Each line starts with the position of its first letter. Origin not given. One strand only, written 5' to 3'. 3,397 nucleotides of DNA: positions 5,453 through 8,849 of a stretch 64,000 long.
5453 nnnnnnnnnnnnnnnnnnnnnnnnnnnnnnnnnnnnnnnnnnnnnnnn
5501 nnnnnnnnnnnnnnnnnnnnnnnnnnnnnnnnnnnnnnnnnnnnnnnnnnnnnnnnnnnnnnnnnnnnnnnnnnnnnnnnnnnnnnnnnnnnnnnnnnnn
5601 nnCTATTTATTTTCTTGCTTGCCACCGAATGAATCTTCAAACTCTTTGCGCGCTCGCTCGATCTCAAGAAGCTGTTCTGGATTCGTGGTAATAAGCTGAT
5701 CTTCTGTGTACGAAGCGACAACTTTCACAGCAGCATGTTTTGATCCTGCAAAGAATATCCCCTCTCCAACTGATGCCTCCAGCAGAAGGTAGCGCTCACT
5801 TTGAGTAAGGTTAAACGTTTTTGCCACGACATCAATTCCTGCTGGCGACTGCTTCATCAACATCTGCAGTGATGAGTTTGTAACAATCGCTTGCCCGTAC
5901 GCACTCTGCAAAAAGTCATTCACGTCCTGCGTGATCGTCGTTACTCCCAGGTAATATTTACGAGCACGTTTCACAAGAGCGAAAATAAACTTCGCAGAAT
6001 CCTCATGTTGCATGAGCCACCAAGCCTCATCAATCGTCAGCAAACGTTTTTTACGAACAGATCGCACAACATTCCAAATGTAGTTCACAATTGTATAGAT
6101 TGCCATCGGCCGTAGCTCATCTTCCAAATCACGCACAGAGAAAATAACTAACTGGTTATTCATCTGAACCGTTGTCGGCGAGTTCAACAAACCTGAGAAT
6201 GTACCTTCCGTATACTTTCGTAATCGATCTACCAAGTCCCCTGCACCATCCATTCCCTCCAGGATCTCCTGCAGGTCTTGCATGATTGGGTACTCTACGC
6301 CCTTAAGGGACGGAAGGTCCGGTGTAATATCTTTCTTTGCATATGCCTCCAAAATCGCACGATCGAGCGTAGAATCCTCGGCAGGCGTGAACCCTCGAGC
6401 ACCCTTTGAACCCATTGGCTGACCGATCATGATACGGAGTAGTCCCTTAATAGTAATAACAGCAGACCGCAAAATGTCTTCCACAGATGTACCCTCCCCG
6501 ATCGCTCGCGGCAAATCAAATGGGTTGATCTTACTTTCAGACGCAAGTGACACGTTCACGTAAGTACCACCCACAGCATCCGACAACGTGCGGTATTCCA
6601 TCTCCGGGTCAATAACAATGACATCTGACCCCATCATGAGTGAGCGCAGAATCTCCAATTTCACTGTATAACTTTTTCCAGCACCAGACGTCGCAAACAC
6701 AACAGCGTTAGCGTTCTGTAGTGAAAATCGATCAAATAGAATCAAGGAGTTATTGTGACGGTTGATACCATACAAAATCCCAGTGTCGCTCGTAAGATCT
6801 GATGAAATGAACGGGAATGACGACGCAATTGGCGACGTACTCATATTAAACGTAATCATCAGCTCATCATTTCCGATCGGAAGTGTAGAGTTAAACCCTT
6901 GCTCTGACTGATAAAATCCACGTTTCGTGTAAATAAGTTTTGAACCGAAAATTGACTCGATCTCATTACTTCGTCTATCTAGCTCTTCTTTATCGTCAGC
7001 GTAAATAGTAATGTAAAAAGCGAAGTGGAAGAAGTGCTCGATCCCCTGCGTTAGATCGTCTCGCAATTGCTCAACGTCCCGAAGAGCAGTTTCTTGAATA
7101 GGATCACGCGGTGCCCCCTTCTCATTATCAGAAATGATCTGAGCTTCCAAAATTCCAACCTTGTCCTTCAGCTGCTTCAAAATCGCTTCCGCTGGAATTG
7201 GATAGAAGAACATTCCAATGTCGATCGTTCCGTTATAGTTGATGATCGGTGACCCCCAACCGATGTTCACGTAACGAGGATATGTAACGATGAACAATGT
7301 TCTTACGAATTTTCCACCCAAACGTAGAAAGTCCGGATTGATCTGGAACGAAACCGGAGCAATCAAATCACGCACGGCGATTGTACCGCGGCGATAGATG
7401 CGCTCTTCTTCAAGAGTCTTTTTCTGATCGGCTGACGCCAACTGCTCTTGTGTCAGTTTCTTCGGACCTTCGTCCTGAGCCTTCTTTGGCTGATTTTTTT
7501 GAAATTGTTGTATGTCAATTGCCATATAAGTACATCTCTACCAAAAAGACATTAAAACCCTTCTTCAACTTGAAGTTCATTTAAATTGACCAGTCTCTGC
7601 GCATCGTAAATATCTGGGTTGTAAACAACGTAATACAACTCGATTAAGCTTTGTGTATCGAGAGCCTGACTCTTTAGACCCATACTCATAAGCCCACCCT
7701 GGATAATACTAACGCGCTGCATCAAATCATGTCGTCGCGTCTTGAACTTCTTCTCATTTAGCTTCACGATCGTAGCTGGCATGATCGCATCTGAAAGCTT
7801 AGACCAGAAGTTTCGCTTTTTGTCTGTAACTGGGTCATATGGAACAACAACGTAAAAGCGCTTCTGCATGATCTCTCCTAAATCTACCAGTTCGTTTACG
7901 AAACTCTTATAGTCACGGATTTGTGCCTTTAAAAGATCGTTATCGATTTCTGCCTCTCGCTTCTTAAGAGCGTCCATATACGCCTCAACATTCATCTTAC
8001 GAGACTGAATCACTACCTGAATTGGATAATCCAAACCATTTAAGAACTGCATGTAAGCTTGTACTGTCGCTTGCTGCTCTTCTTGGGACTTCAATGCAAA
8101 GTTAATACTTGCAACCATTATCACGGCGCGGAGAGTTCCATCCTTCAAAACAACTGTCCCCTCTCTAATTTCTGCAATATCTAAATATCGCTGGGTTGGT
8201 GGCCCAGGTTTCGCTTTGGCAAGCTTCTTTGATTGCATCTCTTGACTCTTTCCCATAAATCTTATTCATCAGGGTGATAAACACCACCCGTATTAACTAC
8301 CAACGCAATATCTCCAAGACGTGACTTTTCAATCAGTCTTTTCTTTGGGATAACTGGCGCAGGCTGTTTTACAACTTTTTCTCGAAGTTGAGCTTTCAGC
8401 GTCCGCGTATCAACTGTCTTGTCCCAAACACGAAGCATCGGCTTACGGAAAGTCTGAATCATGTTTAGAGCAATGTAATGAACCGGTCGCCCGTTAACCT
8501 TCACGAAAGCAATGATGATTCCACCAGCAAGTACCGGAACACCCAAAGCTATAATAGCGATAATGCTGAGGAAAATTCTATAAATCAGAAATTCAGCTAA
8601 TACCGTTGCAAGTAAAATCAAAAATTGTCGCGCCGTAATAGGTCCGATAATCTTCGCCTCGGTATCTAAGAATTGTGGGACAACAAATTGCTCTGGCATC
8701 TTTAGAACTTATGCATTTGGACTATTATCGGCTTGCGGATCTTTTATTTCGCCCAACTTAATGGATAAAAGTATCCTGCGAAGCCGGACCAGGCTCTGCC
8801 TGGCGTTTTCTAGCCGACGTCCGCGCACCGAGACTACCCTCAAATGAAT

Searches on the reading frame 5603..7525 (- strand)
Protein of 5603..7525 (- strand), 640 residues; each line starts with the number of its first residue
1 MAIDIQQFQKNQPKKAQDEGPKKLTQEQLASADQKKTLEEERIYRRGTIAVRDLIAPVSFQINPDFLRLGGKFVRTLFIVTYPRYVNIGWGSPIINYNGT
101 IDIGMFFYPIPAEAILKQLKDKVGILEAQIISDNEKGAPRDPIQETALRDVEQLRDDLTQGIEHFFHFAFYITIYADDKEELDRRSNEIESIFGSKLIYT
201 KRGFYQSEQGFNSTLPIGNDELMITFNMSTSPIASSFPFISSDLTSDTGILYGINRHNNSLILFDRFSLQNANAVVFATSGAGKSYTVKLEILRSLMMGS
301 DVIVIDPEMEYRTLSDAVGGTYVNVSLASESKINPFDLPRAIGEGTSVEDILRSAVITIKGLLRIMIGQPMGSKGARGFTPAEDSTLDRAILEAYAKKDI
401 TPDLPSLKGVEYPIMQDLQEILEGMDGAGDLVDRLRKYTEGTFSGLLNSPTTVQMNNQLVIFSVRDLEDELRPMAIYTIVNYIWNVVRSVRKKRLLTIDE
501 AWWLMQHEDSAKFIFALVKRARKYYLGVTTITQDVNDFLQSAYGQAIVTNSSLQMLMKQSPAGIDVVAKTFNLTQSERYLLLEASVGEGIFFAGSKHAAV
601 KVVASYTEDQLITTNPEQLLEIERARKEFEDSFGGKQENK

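Call 5: search_protein_families(library=pfam, proteins=[window:5603-7525:-], max_evalue=0.01)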
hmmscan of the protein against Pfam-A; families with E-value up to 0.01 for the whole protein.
window:5603-7525:- (640 aa): 3 families
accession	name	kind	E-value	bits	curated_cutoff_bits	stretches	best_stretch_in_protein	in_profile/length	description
PF19044.6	P-loop_TraG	-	1e-25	90.7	25.8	1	269-582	27-343/413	TraG P-loop domain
PF12846.13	AAA_10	-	2.6e-09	37.1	27.5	2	271-313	21-63/362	AAA-like domain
PF01935.23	DUF87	-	9.8e-09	36.1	23.2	1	276-338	28-92/220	Helicase HerA, central domain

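Call 55: search_protein_families(library=ncbifam, proteins=[window:5603-7525:-], max_evalue=0.01)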
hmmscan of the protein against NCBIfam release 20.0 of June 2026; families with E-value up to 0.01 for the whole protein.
window:5603-7525:- (640 aa): 14 families
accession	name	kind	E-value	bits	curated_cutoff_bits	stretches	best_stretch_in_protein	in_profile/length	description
NF045971.1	conju_CD1110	equivalog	6.1e-104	348.8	325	1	28-596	165-730/752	VirB4-like conjugal transfer ATPase, CD1110 family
NF045975.1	VirB4_plasma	equivalog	1.3e-78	264.7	590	1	29-610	292-891/894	Mbov_0397 family ICE element conjugal transfer ATPase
TIGR02746.1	TraC-F-type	equivalog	6.3e-53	179.8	567.05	1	142-576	293-728/800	type IV secretion system protein TraC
TIGR00929.1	VirB4_CagE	subfamily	2.3e-28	98.9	643.1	1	107-581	275-724/792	VirB4 family type IV secretion/conjugal transfer ATPase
NF010278.0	PRK13721.1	subfamily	1.6e-19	69.3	1177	1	145-563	342-765/874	type IV secretion system protein TraC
TIGR03783.1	Bac_Flav_CT_G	subfamily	5.7e-13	47.6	261.55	1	271-581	438-757/829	TraG family conjugative transposon ATPase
NF041017.1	DNA_import_CedB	equivalog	4e-11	42.2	700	1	468-539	445-520/590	DNA import protein CedB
NF052333.1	ATPase_TcpF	exception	7.7e-10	37.3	1100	1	146-313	327-504/813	conjugal transfer ATPase TcpF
NF010447.0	PRK13873.1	equivalog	1.3e-06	26.6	1020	1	431-562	575-707/815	conjugal transfer protein TrbE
TIGR03744.1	traC_PFL_4706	equivalog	0.00021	19.3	520.6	0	475-592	712-830/892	conjugative transfer ATPase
NF010473.0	PRK13898.1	equivalog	0.00052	18.1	1050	1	473-592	622-741/801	type IV secretion system ATPase VirB4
NF042935.1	SCO6880_fam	subfamily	0.001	18.1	60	1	134-218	394-476/477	SCO6880 family protein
NF053655.1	CedD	equivalog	0.0017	17.1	600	0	276-316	226-266/527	DNA-translocating ATPase CedD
TIGR03743.1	SXT_TraD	subfamily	0.0073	14.8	366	0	252-308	158-212/636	conjugative transfer system coupling protein TraD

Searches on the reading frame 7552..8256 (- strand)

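Call 5: search_protein_families(library=pfam, proteins=[window:7552-8256:-], max_evalue=0.01)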
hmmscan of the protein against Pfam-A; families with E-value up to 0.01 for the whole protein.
window:7552-8256:- (234 aa): 0 families

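Call 55: search_protein_families(library=ncbifam, proteins=[window:7552-8256:-], max_evalue=0.01)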
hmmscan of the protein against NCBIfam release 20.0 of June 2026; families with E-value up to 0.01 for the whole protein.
window:7552-8256:- (234 aa): 4 families
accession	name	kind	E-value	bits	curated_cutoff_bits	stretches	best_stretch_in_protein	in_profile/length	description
NF045975.1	VirB4_plasma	equivalog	2.1e-10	39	590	1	15-139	98-234/894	Mbov_0397 family ICE element conjugal transfer ATPase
NF045971.1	conju_CD1110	equivalog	4.9e-06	25.1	325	1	30-187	11-165/752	VirB4-like conjugal transfer ATPase, CD1110 family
TIGR00929.1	VirB4_CagE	subfamily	6.3e-06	24.7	643.1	1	31-175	19-153/792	VirB4 family type IV secretion/conjugal transfer ATPase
NF041427.1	TrsD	subfamily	7.7e-05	22.6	200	1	34-106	28-105/201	TrsD/TraD family conjugative transfer protein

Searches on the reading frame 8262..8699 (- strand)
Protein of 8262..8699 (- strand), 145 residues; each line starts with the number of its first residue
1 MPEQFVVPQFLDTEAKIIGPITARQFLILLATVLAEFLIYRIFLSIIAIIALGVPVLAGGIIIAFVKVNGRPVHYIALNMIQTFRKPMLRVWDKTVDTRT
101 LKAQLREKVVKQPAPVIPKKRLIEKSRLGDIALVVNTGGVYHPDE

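Call 5: search_protein_families(library=pfam, proteins=[window:8262-8699:-], max_evalue=0.01)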
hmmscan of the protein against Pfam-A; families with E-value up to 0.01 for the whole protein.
window:8262-8699:- (145 aa): 1 family
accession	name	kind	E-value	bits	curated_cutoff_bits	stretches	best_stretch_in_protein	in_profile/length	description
PF12666.12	PrgI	-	3.2e-08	34.4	27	1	8-88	3-87/91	PrgI family protein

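Call 55: search_protein_families(library=ncbifam, proteins=[window:8262-8699:-], max_evalue=0.01)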
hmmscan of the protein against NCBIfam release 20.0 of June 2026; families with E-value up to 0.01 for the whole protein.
window:8262-8699:- (145 aa): 1 family
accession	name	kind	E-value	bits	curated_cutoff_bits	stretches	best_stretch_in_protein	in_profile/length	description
NF042935.1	SCO6880_fam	subfamily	0.006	15.6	60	1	15-85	11-79/477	SCO6880 family protein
